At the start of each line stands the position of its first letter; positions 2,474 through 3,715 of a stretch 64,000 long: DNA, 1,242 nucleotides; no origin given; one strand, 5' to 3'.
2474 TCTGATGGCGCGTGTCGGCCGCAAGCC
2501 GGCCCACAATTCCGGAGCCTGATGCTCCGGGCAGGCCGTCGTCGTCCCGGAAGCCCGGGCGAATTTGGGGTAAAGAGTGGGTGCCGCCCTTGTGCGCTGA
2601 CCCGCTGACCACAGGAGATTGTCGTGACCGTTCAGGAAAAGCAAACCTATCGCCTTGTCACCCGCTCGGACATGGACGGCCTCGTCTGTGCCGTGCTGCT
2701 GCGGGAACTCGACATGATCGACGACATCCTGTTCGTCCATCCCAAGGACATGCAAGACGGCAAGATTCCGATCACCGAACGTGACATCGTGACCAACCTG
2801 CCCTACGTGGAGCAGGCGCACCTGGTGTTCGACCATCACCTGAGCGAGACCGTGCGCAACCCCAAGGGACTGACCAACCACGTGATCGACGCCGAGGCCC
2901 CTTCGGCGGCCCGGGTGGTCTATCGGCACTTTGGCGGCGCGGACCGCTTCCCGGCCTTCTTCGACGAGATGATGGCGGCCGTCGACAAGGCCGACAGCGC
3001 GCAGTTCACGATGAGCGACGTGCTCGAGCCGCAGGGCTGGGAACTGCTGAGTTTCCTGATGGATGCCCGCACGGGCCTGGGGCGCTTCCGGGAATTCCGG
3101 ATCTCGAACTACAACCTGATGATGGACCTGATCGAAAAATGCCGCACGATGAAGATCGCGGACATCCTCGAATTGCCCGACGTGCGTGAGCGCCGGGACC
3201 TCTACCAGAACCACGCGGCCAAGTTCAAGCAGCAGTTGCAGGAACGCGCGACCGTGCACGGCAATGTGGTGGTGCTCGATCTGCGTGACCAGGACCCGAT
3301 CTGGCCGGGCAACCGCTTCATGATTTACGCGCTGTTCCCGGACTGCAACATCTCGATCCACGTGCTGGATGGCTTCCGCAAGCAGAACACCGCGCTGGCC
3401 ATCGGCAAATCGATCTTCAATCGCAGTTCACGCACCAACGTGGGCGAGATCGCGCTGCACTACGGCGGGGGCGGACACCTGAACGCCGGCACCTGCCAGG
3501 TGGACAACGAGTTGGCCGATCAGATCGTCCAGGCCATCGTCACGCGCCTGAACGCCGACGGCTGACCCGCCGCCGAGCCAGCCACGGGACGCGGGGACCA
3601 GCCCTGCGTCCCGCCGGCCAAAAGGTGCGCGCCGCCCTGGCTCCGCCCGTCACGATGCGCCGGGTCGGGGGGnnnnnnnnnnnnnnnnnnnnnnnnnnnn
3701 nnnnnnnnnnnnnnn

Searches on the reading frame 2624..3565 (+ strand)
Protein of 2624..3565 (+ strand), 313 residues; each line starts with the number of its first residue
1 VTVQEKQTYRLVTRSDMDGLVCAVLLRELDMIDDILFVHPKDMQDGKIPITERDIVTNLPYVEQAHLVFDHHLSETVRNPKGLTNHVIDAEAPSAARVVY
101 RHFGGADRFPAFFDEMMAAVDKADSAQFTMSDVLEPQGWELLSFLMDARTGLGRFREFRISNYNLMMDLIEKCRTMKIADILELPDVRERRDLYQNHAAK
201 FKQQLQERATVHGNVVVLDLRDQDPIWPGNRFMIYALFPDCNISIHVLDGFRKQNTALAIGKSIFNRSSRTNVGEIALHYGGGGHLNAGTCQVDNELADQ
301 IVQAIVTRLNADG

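Call 22: find_encoding_contigs(protein=window:2624-3565:+, flank=2000, max_places=3)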
Protein window:2624-3565:+ (313 aa): no gene with exactly this product is on record in the collection.
